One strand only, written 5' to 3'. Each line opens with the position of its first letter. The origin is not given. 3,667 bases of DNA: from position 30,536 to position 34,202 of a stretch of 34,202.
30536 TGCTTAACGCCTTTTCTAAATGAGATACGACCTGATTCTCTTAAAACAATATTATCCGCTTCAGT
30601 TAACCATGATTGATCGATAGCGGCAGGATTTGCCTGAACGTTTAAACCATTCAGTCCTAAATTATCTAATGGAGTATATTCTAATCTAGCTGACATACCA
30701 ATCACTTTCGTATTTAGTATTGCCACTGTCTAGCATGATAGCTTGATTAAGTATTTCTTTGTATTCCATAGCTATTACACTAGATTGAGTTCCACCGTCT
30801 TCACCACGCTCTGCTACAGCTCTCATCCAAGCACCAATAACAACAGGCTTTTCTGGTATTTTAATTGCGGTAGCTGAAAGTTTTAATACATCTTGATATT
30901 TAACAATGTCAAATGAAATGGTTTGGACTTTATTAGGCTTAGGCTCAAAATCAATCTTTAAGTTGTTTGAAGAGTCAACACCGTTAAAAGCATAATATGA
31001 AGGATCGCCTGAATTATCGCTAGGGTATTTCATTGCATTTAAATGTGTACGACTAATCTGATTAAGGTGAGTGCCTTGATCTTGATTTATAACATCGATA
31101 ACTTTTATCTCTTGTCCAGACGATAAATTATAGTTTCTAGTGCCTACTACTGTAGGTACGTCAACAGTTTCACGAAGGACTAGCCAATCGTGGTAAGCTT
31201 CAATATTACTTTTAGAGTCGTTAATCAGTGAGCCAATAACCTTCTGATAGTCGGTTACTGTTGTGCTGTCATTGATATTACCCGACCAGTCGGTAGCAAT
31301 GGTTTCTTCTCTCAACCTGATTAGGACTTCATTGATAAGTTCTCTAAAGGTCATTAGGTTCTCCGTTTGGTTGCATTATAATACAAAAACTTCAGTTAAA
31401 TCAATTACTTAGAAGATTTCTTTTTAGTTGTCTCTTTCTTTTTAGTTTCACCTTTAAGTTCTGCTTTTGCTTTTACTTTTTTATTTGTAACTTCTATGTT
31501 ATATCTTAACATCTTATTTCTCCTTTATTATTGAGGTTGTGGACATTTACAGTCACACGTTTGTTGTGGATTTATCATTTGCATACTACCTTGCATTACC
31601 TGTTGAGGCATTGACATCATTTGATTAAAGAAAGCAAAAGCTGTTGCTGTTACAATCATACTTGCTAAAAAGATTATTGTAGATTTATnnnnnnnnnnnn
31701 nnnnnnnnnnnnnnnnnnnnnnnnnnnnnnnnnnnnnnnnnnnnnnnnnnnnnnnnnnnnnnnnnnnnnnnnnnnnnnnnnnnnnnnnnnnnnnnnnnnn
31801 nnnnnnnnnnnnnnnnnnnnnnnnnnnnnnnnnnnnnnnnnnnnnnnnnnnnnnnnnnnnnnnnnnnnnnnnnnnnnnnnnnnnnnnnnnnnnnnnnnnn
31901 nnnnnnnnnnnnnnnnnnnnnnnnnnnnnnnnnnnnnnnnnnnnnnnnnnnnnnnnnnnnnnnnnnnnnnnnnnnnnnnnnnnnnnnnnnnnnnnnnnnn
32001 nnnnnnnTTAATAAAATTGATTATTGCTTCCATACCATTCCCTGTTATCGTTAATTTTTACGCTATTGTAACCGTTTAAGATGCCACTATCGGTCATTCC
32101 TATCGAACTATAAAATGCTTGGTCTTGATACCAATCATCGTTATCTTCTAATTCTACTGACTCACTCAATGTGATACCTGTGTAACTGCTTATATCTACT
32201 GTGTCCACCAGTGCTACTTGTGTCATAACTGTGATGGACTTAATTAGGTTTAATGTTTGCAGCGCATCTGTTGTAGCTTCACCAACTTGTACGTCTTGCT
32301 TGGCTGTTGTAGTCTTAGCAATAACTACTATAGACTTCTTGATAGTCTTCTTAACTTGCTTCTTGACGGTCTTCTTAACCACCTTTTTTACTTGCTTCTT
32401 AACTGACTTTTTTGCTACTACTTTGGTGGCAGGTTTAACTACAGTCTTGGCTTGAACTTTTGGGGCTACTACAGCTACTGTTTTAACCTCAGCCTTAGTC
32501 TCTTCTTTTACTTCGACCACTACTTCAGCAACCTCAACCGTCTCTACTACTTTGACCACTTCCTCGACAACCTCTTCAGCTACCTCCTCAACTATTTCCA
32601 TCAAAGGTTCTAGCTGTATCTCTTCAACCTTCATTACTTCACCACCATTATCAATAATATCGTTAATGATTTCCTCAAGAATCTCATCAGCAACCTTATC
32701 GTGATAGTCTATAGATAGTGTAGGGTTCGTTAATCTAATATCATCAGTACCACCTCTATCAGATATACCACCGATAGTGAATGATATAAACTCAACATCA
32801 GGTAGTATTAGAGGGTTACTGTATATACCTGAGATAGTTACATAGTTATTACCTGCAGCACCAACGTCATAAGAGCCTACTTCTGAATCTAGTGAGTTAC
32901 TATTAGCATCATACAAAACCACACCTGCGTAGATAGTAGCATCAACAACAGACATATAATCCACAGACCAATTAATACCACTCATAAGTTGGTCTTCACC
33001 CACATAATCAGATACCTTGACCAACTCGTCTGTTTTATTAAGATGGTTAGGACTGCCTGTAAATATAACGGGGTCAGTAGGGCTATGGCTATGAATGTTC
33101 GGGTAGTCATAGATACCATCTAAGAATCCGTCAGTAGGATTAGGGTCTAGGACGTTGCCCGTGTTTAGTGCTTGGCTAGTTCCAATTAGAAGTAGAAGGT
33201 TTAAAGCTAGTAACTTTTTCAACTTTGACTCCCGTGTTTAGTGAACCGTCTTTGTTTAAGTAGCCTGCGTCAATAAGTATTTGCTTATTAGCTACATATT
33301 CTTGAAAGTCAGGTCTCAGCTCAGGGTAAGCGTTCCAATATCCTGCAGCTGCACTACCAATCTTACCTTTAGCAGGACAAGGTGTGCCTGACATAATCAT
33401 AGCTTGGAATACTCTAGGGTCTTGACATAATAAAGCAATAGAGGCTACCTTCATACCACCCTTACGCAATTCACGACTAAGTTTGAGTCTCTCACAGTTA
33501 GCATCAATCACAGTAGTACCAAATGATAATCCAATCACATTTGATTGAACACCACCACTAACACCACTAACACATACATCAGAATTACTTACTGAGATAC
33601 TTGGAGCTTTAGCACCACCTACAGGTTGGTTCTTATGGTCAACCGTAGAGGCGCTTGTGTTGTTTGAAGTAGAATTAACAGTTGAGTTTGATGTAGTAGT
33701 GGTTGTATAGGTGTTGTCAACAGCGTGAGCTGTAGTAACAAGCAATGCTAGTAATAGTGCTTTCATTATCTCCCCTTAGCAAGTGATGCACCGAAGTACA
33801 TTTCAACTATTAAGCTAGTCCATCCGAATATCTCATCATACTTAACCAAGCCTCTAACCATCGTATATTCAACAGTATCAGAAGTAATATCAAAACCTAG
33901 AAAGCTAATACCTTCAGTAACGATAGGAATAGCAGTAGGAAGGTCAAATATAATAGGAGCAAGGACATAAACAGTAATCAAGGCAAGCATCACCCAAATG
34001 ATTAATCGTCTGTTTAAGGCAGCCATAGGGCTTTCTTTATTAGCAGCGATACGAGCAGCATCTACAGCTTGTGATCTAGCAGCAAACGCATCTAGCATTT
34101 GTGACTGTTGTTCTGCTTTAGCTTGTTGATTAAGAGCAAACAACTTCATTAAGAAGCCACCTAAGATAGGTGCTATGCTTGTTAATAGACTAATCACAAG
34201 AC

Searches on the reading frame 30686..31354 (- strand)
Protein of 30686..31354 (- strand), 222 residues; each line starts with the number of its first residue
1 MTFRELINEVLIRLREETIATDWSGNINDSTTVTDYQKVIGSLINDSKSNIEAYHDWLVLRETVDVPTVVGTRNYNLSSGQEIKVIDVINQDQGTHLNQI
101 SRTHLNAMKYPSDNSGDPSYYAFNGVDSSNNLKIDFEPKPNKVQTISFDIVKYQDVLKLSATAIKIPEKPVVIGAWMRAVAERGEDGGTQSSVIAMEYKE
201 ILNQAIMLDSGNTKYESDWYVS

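Call 9: search_protein_families(library=phrogs, proteins=[window:30686-31354:-], max_evalue=0.01)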
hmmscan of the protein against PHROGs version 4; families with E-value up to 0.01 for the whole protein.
window:30686-31354:- (222 aa): 0 families

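Call 30: search_protein_families(library=pfam, proteins=[window:30686-31354:-], max_evalue=0.05)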
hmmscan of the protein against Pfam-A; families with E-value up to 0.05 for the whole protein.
window:30686-31354:- (222 aa): 1 family
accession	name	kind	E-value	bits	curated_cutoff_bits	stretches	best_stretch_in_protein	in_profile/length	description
PF24175.2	SU10_adaptor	-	4.3e-10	40.8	27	1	1-205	1-181/194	SU10 adaptor protein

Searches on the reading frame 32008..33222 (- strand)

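Call 9: search_protein_families(library=phrogs, proteins=[window:32008-33222:-], max_evalue=0.01)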
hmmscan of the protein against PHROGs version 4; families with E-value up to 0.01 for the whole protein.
window:32008-33222:- (404 aa): 0 families

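Call 30: search_protein_families(library=pfam, proteins=[window:32008-33222:-], max_evalue=0.05)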
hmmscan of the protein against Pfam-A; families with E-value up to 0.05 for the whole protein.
window:32008-33222:- (404 aa): 2 families
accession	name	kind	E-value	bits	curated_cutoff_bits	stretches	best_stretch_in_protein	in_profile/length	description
PF12322.14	T4_baseplate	-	0.0035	17.5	24.5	1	176-245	137-206/219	T4 bacteriophage base plate protein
PF12531.13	DUF3731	-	0.05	13.9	25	0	203-328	94-214/248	DNA-K related protein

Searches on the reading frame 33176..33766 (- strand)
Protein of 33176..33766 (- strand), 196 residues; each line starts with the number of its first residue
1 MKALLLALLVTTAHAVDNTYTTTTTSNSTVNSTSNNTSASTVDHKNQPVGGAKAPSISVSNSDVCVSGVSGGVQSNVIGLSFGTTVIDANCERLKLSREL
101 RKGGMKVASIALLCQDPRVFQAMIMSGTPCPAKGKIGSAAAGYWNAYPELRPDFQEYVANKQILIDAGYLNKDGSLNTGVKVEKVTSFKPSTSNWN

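Call 9: search_protein_families(library=phrogs, proteins=[window:33176-33766:-], max_evalue=0.01)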
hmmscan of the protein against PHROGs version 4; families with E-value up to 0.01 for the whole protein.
window:33176-33766:- (196 aa): 1 family
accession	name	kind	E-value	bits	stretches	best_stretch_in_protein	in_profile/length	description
phrog_20531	-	unknown function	1.7e-15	58.3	1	18-141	162-284/314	-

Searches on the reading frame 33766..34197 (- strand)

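Call 9: search_protein_families(library=phrogs, proteins=[window:33766-34197:-], max_evalue=0.01)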
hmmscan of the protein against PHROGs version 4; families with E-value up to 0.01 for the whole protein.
window:33766-34197:- (143 aa): 1 family
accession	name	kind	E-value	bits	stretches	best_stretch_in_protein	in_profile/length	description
phrog_38283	-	unknown function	0.00017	22.5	1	12-139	12-129/131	-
